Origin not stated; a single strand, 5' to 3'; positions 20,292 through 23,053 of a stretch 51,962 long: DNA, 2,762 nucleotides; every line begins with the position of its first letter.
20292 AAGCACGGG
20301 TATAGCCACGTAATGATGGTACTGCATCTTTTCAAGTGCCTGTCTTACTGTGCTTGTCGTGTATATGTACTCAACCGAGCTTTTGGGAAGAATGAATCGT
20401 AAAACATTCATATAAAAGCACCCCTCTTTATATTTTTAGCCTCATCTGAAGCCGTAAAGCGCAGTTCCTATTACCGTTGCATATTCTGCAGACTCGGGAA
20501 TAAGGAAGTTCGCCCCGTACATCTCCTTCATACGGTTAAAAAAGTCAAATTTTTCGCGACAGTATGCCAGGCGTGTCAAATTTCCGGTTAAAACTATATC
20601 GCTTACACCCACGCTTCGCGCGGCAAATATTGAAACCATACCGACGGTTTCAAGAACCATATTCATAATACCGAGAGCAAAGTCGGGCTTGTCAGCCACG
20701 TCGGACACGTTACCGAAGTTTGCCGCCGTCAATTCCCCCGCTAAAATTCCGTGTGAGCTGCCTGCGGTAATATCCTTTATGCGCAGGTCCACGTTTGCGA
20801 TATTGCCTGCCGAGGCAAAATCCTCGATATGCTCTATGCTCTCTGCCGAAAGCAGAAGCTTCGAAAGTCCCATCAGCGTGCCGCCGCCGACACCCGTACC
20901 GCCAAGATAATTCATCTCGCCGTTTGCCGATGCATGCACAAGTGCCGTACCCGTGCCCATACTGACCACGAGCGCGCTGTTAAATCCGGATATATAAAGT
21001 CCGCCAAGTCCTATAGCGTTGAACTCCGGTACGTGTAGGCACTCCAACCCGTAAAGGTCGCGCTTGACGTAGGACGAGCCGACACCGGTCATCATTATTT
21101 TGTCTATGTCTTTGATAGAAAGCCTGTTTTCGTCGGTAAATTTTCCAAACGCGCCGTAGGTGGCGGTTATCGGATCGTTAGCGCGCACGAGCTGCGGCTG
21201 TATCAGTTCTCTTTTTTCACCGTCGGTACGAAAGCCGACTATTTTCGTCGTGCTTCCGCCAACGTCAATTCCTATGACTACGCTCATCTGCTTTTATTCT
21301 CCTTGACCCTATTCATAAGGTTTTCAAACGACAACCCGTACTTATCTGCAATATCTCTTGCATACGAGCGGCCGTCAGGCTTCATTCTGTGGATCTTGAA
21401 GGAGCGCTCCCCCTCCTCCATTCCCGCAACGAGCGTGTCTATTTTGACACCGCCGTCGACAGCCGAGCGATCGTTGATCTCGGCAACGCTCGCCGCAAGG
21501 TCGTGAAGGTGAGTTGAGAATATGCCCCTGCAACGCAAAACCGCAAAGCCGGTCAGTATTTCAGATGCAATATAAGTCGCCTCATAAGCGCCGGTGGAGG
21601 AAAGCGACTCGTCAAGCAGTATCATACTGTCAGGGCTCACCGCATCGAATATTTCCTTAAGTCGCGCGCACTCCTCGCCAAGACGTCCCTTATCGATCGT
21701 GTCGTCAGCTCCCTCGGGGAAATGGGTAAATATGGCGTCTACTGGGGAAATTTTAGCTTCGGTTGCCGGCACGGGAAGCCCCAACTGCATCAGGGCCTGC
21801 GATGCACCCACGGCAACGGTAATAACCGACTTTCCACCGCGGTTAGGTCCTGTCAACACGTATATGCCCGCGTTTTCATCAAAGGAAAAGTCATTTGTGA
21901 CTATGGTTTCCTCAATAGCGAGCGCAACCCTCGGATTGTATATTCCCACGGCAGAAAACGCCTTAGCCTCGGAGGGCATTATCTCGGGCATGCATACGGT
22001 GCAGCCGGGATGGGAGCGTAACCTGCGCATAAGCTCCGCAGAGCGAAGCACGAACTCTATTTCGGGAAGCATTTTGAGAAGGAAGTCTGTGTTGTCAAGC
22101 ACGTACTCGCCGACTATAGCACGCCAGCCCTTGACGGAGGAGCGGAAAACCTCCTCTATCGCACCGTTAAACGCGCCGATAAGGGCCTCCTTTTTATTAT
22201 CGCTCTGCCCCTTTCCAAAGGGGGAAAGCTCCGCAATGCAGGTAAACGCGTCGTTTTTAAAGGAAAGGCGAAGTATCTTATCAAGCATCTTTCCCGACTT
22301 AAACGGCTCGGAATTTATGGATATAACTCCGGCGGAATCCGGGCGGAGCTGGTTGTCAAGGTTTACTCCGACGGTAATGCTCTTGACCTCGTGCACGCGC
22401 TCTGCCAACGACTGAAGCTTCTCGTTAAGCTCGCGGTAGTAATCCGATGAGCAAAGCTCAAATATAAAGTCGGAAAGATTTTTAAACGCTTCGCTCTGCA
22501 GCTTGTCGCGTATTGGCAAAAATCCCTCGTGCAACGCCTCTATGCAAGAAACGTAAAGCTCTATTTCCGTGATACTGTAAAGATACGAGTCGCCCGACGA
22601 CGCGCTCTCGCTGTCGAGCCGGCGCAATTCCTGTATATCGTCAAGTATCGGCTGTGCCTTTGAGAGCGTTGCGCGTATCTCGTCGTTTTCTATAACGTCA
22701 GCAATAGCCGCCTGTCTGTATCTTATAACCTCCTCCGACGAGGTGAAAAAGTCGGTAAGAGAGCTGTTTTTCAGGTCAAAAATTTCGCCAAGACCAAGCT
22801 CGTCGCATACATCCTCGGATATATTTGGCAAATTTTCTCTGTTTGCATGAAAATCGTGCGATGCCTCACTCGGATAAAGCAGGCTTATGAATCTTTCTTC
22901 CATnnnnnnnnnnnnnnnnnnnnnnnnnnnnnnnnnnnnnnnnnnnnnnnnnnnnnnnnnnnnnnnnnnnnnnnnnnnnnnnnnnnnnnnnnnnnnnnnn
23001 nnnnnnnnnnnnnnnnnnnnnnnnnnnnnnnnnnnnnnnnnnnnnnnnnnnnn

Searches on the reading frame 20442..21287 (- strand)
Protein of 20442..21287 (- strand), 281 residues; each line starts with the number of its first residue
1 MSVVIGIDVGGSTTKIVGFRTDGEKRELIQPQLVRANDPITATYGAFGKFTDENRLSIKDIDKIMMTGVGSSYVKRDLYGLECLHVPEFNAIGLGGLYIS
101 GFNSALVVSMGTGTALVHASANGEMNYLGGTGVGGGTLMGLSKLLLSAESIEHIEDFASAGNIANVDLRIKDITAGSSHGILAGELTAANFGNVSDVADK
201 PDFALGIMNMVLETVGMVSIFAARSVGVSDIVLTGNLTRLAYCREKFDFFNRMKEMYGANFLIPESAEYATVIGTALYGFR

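Call 14: search_protein_families(library=pfam, proteins=[window:20442-21287:-], max_evalue=0.001)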
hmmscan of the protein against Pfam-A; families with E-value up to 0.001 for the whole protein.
window:20442-21287:- (281 aa): 2 families
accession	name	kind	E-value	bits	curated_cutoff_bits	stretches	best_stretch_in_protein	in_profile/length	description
PF03630.20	Fumble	-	1.3e-22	80.8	28.5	1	106-239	150-294/334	Fumble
PF01869.26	BcrAD_BadFG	-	2.5e-07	30.9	31.5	1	5-278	1-270/271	BadF/BadG/BcrA/BcrD ATPase family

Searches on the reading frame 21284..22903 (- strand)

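Call 14: search_protein_families(library=pfam, proteins=[window:21284-22903:-], max_evalue=0.001)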
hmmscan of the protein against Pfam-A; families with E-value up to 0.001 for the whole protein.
window:21284-22903:- (539 aa): 1 family
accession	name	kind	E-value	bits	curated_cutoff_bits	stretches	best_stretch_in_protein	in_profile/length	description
PF00488.27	MutS_V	-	8.4e-19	68.7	30.2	1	349-478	2-132/188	MutS domain V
